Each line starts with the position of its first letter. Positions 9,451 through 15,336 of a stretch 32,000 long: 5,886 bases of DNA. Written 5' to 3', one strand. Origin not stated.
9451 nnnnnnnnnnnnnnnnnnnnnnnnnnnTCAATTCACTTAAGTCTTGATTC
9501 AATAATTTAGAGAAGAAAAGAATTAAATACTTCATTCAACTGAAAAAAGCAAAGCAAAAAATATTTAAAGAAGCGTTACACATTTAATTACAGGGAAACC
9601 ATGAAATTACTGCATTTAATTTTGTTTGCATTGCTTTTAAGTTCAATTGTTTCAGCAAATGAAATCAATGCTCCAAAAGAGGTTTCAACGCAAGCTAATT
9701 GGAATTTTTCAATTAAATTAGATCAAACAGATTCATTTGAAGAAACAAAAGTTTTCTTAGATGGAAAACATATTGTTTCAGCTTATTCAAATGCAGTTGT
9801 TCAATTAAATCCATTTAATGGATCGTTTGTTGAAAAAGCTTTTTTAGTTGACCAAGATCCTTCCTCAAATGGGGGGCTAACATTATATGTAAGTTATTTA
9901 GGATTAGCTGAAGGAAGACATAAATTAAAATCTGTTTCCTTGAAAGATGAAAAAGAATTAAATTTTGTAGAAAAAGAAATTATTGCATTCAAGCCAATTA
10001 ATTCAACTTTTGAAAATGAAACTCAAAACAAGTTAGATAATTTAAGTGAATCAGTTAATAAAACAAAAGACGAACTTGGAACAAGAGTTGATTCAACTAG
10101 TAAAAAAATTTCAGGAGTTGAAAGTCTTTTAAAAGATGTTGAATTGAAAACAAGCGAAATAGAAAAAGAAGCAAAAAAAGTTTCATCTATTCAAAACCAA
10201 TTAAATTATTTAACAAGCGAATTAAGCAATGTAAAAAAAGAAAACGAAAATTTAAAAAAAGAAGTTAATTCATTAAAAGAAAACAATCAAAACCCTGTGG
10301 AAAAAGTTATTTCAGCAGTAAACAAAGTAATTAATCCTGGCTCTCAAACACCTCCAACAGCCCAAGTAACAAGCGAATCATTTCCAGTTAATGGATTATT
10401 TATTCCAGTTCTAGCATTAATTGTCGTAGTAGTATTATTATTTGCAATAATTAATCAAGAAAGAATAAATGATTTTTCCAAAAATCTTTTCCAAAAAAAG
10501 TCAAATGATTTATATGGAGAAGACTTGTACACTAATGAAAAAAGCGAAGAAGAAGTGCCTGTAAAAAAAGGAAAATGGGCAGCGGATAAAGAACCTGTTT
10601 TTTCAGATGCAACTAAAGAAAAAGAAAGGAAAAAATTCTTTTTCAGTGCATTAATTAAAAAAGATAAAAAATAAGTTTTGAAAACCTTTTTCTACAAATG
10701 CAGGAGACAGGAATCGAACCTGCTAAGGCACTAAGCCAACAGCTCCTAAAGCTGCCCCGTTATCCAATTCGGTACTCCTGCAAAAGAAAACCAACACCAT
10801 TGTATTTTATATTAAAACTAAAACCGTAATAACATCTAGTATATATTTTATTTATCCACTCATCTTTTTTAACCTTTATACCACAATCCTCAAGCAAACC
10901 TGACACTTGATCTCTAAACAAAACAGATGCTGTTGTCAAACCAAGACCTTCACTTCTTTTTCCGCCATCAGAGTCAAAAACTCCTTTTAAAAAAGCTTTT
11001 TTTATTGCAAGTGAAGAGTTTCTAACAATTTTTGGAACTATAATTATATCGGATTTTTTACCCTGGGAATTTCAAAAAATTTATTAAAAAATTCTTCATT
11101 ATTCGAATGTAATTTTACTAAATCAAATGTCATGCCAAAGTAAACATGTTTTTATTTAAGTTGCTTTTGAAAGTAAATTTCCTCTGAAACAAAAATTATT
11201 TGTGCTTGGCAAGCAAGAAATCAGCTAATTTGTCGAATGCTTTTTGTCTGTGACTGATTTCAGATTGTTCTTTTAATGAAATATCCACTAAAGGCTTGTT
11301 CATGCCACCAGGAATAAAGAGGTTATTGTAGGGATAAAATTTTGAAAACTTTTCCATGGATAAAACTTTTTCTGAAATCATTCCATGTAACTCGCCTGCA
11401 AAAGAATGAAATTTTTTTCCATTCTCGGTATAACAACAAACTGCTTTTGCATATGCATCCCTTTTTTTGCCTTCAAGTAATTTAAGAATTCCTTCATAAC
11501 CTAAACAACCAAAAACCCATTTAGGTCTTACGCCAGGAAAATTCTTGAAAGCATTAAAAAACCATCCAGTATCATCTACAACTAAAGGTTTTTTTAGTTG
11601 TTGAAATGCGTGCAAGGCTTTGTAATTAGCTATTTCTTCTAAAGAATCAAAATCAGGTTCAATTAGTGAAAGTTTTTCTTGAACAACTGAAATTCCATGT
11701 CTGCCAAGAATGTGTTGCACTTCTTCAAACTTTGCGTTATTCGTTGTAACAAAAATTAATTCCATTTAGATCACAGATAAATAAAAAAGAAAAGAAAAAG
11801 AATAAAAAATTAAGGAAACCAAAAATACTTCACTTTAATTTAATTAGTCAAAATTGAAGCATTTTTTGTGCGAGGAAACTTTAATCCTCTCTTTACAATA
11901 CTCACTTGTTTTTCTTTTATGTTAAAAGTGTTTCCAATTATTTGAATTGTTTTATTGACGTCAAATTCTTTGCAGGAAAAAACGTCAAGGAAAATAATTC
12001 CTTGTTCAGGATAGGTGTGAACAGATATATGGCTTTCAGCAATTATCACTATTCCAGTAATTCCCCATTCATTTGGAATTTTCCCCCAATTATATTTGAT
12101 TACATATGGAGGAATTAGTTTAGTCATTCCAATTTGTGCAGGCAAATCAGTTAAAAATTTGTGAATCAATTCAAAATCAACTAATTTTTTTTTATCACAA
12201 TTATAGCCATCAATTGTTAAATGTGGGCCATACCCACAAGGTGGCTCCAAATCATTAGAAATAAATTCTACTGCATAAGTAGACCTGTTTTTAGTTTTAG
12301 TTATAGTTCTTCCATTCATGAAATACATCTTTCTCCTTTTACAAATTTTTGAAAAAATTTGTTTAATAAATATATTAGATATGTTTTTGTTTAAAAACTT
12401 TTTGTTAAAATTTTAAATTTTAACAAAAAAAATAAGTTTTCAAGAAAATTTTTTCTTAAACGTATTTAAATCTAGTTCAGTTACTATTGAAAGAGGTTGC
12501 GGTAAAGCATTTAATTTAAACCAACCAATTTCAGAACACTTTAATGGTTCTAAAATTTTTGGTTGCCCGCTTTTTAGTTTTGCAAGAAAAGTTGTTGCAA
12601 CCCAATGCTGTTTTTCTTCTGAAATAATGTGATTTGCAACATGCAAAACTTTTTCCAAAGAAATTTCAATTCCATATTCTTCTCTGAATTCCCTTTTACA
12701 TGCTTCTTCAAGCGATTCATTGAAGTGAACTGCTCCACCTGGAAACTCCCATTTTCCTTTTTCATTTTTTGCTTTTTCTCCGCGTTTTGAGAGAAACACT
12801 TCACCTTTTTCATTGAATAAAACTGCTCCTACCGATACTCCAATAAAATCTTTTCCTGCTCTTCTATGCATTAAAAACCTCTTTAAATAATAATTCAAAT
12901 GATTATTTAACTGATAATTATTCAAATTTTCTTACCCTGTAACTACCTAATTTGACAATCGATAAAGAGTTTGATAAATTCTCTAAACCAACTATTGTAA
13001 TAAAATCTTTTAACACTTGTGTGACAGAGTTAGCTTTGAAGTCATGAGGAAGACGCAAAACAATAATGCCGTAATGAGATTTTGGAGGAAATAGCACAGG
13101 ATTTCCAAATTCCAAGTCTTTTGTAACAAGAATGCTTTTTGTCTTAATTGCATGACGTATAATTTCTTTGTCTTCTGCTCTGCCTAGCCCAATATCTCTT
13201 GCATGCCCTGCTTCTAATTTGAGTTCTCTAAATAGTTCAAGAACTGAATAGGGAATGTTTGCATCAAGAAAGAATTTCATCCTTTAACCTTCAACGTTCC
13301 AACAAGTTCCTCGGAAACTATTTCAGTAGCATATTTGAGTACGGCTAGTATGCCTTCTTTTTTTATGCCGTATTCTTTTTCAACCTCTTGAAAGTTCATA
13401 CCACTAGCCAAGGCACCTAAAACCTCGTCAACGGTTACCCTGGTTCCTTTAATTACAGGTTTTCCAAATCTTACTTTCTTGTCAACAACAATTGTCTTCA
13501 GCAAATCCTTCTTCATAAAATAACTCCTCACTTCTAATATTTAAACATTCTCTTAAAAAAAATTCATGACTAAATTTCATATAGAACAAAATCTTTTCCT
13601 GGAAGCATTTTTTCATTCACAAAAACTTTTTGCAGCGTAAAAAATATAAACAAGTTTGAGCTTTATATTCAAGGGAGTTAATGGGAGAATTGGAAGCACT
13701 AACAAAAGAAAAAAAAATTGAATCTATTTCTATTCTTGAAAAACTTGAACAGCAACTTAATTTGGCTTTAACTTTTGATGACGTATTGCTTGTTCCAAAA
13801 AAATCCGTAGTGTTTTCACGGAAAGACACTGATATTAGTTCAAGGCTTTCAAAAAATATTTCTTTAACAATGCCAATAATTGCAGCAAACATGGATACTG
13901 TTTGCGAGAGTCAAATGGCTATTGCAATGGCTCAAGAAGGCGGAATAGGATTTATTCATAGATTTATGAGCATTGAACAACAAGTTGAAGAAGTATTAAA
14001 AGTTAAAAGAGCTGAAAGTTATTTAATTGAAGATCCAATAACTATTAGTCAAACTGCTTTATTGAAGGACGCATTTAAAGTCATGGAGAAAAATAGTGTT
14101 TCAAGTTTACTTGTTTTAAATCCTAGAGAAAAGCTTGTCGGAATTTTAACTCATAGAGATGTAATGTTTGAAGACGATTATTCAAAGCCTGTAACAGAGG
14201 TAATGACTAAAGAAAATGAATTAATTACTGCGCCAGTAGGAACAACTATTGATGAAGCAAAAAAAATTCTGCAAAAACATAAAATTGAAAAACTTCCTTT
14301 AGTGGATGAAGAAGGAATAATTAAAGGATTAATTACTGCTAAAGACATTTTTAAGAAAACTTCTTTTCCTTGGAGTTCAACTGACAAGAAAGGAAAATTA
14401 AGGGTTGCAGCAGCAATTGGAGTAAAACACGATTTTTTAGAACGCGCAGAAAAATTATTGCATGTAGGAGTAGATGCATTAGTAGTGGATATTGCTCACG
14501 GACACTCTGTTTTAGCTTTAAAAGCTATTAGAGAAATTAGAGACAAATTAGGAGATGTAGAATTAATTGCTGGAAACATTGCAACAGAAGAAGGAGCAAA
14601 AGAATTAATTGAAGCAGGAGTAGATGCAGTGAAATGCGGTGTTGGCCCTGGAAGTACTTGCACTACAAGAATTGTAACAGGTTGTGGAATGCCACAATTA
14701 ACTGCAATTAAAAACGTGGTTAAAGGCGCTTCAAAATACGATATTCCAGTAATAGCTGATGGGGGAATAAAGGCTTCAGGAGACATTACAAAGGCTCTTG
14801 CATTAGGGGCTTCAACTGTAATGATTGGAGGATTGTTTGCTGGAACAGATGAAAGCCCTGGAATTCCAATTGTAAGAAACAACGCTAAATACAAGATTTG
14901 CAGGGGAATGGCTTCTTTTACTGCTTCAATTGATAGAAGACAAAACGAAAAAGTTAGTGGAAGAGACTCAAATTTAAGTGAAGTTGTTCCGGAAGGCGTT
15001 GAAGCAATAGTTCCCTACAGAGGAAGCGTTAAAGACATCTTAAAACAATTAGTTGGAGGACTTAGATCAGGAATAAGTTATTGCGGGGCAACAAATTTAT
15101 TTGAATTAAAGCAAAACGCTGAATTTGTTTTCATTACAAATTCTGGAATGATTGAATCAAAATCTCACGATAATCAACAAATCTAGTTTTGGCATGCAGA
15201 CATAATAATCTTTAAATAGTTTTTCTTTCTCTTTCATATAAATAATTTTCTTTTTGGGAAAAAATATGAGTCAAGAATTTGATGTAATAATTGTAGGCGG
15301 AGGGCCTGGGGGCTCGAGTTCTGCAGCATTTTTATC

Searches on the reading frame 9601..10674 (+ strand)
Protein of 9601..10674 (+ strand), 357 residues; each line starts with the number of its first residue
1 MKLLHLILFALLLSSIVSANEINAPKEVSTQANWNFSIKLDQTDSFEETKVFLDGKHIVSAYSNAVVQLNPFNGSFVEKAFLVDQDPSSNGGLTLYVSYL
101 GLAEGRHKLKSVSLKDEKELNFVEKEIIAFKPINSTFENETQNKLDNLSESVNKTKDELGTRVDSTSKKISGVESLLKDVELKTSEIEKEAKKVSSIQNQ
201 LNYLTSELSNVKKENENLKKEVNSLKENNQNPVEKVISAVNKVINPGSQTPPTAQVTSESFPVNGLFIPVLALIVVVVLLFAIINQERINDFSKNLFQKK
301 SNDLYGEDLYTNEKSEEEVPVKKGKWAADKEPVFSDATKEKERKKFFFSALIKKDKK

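Call 8: search_protein_families(library=pfam, proteins=[window:9601-10674:+], max_evalue=0.01)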
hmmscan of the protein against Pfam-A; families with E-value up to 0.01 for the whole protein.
window:9601-10674:+ (357 aa): 7 families
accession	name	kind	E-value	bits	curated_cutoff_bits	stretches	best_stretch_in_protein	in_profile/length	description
PF07902.16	Gp58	-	0.00018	20.4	34.5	1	140-245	224-327/594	gp58-like protein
PF07889.17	DUF1664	-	0.00043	20.7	34.6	1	139-209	44-114/124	Protein of unknown function (DUF1664)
PF12699.13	phiKZ_IP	-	0.00048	19.9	27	1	178-260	284-374/387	phiKZ-like phage internal head proteins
PF05377.16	FlaC_arch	-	0.0011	19.8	27.8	1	193-228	1-36/55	Flagella accessory protein C (FlaC)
PF04513.17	Baculo_PEP_C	-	0.004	17.7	38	1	139-233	41-126/140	Baculovirus polyhedron envelope protein, PEP, C terminus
PF02183.23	HALZ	-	0.0064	17.1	28.1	1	203-228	16-41/43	Homeobox associated leucine zipper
PF01496.24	V_ATPase_I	-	0.0096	14.3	30.7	0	140-314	34-195/815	V-type ATPase 116kDa subunit family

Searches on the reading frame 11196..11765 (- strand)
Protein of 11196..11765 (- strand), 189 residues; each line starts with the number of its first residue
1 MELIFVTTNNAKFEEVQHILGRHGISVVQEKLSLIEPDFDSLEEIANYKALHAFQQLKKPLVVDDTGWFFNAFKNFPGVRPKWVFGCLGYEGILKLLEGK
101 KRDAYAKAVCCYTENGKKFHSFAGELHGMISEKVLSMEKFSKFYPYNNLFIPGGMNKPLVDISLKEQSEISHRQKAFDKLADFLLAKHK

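Call 8: search_protein_families(library=pfam, proteins=[window:11196-11765:-], max_evalue=0.01)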
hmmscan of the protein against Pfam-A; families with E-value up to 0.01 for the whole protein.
window:11196-11765:- (189 aa): 1 family
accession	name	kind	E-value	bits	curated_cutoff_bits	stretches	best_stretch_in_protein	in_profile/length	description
PF01725.21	Ham1p_like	-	4.2e-33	115.2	22.5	1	3-182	1-185/186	Ham1 family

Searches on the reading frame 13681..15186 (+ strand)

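Call 8: search_protein_families(library=pfam, proteins=[window:13681-15186:+], max_evalue=0.01)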
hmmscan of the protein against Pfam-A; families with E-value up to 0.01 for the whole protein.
window:13681-15186:+ (501 aa): 10 families
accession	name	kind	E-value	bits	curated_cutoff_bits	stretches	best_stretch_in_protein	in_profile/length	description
PF00478.31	IMPDH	-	2.8e-140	467.7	25.6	1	29-496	1-345/345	IMP dehydrogenase / GMP reductase domain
PF00571.33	CBS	-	2.4e-23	82.6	24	2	171-225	1-53/57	CBS domain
PF03060.21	NMO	-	1.1e-14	55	28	2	296-407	139-246/331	Nitronate monooxygenase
PF01070.24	FMN_dh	-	2.8e-10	40.2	24.9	1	278-386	205-305/350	FMN-dependent dehydrogenase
PF00977.27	His_biosynth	-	1.8e-06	28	23.6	1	343-384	62-103/228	Histidine biosynthesis protein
PF01645.23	Glu_synthase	-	8.7e-05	22.3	20.4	1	306-383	221-304/369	Conserved region in glutamate synthase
PF05690.20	ThiG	-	0.00017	21.5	23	1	306-391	137-212/247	Thiazole biosynthesis protein ThiG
PF01180.27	DHO_dh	-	0.00034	20.3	27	1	341-385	225-271/291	Dihydroorotate dehydrogenase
PF01207.24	Dus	-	0.00053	19.6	20.4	0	341-383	174-214/311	Dihydrouridine synthase (Dus)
PF02581.23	TMP-TENI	-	0.0011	18.9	27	1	282-380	84-174/180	Thiamine monophosphate synthase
